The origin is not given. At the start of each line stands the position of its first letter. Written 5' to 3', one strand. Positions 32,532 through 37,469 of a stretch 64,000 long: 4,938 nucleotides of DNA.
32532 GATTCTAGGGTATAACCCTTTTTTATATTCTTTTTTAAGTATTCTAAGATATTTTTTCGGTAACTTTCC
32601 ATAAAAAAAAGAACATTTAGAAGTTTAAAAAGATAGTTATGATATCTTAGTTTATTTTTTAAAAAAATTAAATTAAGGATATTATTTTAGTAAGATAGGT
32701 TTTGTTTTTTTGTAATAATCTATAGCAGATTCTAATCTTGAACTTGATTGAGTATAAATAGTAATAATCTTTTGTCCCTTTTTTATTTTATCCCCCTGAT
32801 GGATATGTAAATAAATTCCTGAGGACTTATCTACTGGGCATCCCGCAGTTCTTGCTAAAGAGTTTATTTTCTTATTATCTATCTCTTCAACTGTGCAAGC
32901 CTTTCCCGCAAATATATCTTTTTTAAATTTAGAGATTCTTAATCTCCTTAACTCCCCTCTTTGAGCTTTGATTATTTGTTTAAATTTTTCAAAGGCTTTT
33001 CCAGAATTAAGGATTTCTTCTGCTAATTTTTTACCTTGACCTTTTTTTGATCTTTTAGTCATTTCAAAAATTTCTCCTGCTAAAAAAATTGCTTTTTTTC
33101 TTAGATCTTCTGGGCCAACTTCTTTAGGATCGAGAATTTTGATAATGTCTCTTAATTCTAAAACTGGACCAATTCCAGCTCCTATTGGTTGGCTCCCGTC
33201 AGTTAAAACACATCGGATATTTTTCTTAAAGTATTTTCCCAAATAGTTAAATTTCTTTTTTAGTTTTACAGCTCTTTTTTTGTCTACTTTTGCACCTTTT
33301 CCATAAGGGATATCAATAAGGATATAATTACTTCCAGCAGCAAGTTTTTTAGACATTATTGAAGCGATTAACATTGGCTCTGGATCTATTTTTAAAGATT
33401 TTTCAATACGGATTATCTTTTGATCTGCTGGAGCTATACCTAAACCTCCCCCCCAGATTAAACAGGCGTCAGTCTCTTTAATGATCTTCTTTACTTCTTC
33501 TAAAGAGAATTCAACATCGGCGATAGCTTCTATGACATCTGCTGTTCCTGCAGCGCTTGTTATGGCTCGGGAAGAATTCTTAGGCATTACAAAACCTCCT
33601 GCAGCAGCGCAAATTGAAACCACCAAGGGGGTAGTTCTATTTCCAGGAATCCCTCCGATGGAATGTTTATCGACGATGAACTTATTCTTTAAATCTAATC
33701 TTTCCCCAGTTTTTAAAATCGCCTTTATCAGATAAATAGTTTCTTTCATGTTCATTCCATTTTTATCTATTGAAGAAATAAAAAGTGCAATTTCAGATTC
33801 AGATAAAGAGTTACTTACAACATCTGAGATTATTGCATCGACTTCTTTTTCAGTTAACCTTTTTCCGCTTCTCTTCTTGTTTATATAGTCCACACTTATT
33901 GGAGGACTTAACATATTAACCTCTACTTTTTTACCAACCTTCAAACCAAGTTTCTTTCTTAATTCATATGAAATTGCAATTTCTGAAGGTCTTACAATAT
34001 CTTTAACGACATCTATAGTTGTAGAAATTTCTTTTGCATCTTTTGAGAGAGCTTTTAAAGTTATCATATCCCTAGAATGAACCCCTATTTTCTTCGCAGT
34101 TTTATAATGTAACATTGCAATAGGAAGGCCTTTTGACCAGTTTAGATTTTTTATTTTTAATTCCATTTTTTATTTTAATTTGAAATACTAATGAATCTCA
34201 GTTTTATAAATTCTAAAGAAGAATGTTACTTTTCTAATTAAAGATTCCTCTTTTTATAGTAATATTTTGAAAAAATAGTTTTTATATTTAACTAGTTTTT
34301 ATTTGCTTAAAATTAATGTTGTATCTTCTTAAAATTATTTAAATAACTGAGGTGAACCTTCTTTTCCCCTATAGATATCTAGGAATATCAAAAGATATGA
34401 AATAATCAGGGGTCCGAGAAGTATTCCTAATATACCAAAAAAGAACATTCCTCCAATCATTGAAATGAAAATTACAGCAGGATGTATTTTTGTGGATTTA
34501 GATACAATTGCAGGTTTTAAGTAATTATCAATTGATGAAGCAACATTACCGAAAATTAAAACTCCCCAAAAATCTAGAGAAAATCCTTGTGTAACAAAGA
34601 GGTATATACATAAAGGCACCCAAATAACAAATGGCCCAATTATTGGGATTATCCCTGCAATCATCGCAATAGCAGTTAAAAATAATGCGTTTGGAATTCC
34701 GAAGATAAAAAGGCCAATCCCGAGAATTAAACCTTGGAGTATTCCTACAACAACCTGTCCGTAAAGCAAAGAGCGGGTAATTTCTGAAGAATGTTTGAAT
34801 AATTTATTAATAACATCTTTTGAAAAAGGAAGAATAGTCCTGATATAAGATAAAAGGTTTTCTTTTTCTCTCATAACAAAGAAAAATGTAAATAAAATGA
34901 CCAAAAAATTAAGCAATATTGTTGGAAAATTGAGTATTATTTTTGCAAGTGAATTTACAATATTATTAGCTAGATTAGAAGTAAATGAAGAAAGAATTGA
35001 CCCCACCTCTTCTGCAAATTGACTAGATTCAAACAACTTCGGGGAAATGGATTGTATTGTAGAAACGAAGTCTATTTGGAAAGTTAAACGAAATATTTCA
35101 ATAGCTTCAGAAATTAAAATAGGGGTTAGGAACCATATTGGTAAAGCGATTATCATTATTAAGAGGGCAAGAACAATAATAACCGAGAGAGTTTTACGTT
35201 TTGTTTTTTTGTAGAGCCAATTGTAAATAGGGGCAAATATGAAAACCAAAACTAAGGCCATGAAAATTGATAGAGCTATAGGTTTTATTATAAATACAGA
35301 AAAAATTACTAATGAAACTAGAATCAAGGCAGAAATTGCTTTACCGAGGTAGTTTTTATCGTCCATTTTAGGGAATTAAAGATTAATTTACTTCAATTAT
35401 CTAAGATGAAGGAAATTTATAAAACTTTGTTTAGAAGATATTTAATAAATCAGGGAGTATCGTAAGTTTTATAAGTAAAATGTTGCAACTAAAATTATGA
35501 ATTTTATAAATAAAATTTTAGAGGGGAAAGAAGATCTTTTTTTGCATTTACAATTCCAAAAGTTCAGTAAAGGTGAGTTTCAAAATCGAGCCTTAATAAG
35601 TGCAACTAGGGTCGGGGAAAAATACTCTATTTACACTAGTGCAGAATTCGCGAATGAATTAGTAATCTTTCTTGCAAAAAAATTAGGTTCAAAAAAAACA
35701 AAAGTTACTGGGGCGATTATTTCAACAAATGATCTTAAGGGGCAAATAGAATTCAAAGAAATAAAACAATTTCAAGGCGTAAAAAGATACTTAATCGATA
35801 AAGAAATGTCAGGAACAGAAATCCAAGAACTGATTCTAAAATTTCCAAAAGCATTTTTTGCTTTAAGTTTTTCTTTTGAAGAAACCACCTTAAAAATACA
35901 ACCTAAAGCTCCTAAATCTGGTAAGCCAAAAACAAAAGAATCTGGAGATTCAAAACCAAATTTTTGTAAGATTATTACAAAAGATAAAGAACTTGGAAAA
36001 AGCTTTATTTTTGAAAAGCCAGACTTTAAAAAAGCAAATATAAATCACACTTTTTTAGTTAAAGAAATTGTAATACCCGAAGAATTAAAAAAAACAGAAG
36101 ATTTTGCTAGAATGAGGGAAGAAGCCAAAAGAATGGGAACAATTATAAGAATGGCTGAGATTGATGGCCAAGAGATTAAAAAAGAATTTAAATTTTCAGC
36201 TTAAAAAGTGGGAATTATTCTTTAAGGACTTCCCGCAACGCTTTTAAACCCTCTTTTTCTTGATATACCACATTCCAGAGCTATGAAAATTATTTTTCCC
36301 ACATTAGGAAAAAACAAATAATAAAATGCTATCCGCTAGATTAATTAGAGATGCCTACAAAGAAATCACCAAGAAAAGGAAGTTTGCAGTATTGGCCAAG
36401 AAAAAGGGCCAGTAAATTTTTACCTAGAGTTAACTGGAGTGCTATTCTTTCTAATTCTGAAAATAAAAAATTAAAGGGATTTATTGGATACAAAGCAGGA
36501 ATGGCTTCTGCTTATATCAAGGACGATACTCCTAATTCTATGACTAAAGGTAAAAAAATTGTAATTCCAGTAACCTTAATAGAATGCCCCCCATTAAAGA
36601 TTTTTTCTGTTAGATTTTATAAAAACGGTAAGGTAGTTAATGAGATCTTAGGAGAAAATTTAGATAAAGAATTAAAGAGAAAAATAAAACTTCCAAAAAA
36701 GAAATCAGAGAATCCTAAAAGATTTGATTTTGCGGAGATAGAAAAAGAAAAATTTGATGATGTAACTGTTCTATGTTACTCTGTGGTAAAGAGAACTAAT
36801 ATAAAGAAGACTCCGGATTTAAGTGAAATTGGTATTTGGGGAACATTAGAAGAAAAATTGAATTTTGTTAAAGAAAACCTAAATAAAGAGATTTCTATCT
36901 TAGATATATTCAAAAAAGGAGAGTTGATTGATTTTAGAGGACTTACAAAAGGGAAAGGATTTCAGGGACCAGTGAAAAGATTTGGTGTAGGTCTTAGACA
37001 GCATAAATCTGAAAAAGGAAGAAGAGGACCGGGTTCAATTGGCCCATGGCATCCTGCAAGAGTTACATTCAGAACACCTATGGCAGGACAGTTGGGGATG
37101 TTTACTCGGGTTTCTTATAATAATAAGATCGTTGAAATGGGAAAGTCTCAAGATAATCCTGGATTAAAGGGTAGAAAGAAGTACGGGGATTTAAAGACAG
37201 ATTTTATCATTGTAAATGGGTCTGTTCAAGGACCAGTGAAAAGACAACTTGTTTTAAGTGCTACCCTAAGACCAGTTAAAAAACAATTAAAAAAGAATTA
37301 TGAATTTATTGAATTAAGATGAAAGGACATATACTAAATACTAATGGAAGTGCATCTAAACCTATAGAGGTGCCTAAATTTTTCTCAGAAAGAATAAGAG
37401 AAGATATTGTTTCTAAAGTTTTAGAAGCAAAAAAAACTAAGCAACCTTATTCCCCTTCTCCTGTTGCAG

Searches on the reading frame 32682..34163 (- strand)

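Call 52: search_protein_families(library=pfam, proteins=[window:32682-34163:-], max_evalue=0.001)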
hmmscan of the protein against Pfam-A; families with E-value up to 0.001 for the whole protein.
window:32682-34163:- (493 aa): 3 families
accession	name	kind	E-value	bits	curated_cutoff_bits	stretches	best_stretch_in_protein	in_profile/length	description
PF00591.27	Glycos_transf_3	-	6.8e-13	49.3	27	1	162-390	3-252/253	Glycosyl transferase family, a/b domain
PF07831.19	PYNP_C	-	1.3e-12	47.6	27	1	425-488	2-72/75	Pyrimidine nucleoside phosphorylase C-terminal domain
PF02885.22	Glycos_trans_3N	-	2.6e-11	43.5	26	1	92-153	2-63/63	Glycosyl transferase family, helical bundle domain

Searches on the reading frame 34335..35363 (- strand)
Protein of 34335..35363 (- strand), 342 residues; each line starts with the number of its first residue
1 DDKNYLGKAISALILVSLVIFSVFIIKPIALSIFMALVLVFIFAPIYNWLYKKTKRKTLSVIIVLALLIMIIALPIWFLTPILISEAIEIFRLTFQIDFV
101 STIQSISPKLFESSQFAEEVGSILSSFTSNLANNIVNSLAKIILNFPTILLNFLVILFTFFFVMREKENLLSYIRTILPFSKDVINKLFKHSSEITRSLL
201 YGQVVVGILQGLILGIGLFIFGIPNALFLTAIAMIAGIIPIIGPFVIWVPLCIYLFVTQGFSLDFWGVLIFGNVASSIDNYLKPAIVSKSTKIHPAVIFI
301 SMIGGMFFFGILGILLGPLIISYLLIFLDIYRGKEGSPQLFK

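Call 52: search_protein_families(library=pfam, proteins=[window:34335-35363:-], max_evalue=0.001)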
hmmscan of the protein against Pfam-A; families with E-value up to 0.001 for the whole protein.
window:34335-35363:- (342 aa): 1 family
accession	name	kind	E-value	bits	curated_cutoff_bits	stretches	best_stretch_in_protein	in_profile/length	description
PF01594.21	AI-2E_transport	-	3.4e-58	197.8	34.3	1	13-331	6-326/327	AI-2E family transporter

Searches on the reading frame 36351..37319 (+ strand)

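Call 52: search_protein_families(library=pfam, proteins=[window:36351-37319:+], max_evalue=0.001)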
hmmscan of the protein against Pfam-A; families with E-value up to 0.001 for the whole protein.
window:36351-37319:+ (323 aa): 1 family
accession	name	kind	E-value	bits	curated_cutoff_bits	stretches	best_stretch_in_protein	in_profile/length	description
PF00297.29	Ribosomal_L3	-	4.8e-61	207.2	22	1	2-313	2-352/369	Ribosomal protein L3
